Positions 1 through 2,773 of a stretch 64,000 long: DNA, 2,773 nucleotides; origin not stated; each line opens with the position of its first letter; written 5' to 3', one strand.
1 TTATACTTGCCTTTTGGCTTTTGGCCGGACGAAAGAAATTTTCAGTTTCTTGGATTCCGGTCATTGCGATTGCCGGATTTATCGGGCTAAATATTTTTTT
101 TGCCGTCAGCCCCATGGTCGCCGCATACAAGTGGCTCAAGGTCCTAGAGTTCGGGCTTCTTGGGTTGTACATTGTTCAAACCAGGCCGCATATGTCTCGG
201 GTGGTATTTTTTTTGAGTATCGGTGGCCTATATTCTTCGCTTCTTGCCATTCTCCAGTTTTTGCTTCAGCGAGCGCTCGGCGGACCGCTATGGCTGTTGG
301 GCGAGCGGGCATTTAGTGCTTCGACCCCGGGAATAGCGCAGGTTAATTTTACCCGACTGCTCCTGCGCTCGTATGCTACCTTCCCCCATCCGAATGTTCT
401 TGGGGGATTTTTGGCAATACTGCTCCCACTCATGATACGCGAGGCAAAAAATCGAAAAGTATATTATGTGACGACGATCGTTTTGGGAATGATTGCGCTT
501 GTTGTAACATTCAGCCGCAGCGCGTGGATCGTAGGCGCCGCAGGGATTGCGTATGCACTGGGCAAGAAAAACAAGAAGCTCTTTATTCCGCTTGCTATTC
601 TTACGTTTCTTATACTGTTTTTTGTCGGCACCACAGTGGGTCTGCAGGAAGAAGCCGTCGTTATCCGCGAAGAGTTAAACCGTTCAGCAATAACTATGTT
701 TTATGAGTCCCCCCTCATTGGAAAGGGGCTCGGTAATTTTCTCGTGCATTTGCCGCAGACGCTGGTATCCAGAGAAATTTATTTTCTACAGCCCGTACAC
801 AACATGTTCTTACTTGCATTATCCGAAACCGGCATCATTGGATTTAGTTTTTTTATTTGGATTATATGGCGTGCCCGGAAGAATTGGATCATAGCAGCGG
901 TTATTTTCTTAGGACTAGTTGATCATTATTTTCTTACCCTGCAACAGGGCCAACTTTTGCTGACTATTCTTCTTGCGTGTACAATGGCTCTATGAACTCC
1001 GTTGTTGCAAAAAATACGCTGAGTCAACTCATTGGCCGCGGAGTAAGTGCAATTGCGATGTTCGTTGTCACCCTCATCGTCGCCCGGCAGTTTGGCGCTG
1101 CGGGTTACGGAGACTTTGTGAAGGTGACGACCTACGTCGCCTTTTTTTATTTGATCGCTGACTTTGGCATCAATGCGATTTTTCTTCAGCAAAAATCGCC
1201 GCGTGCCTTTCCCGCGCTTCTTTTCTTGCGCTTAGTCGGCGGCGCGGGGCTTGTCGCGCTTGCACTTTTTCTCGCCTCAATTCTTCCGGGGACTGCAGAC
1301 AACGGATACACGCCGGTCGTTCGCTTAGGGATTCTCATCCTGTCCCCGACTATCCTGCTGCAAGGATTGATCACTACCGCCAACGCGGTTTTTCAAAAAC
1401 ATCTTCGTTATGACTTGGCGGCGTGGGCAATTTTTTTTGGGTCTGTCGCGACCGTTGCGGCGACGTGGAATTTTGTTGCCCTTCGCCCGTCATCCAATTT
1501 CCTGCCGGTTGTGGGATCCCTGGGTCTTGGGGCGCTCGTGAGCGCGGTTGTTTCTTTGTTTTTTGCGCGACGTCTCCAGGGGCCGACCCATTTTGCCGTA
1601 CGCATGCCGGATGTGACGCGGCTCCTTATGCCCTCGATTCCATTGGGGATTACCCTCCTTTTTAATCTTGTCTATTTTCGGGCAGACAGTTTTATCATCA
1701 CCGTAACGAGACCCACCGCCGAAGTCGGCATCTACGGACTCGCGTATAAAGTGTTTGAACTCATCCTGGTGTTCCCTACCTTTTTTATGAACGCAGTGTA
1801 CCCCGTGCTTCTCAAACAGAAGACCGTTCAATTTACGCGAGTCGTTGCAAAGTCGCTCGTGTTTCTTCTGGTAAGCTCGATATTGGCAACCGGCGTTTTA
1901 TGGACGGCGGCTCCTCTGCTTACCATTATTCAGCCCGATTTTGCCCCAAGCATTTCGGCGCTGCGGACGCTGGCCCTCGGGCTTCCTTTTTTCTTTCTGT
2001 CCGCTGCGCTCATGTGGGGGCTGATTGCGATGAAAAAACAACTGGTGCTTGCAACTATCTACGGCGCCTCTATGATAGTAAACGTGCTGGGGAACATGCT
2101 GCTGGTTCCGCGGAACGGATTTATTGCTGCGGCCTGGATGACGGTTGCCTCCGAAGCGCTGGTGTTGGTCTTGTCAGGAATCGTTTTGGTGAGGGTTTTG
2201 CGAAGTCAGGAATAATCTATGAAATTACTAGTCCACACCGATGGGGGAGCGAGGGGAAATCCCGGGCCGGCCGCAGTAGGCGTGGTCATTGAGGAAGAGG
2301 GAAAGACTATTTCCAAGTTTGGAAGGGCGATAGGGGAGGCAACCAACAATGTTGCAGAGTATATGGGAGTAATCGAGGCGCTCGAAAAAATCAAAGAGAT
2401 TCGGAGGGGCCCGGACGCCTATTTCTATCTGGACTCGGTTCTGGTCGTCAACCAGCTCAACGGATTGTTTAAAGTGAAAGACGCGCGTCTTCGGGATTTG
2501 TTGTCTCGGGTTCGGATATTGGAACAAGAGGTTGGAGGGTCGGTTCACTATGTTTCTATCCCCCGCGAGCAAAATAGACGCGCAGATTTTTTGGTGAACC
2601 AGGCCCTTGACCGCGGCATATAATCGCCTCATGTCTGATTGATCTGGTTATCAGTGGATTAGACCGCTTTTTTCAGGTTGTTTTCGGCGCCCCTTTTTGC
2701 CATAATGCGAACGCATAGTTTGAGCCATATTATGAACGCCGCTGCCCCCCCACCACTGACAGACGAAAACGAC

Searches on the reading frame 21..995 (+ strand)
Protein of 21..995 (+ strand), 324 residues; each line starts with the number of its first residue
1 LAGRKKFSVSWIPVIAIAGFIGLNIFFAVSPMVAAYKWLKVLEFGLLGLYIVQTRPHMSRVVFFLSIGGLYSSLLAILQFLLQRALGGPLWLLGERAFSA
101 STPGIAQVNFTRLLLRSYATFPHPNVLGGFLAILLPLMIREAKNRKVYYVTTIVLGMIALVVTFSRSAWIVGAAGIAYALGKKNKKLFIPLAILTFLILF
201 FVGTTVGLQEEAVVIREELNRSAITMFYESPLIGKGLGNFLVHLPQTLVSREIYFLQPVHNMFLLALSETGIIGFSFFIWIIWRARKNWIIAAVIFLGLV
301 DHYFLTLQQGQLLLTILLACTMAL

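Call 40: search_protein_families(library=pfam, proteins=[window:21-995:+], max_evalue=0.001)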
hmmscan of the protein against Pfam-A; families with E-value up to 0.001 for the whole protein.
window:21-995:+ (324 aa): 1 family
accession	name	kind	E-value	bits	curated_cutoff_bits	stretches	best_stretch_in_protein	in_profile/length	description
PF04932.20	Wzy_C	-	1.3e-13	51.4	31.7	1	152-279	2-149/149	O-Antigen ligase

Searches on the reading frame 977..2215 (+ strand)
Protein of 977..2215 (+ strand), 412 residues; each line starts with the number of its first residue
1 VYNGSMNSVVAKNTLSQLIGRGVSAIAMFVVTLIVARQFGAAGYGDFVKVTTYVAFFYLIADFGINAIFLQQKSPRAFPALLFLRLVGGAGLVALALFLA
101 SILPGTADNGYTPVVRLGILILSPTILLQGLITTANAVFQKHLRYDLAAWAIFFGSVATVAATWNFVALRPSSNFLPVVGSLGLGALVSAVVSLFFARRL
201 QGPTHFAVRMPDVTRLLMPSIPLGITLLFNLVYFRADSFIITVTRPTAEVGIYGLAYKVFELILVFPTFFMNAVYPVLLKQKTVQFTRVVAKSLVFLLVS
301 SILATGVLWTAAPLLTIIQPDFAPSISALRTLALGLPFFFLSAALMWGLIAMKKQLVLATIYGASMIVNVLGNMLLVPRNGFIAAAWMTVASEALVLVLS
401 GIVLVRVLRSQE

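Call 40: search_protein_families(library=pfam, proteins=[window:977-2215:+], max_evalue=0.001)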
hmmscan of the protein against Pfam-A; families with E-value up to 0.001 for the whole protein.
window:977-2215:+ (412 aa): 2 families
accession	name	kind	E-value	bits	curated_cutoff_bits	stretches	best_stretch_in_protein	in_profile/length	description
PF01943.22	Polysacc_synt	-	1.8e-21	77.3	28.2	1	10-279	1-271/274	Polysaccharide biosynthesis protein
PF13440.11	Polysacc_synt_3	-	8.6e-09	35.5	23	1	34-265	1-226/293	Polysaccharide biosynthesis protein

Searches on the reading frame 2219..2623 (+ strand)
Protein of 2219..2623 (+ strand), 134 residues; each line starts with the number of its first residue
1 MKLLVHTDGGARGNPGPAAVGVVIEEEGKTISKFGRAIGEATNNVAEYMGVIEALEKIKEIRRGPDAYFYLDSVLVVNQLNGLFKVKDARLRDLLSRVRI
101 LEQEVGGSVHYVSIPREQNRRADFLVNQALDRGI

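Call 40: search_protein_families(library=pfam, proteins=[window:2219-2623:+], max_evalue=0.001)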
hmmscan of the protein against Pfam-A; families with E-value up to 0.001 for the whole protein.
window:2219-2623:+ (134 aa): 2 families
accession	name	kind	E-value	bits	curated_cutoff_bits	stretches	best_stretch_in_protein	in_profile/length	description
PF13456.12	RVT_3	-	1.4e-11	44.8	21.6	1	7-129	2-123/123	Reverse transcriptase-like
PF00075.30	RNase_H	-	9.5e-10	39.2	25.8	1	3-82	4-77/141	RNase H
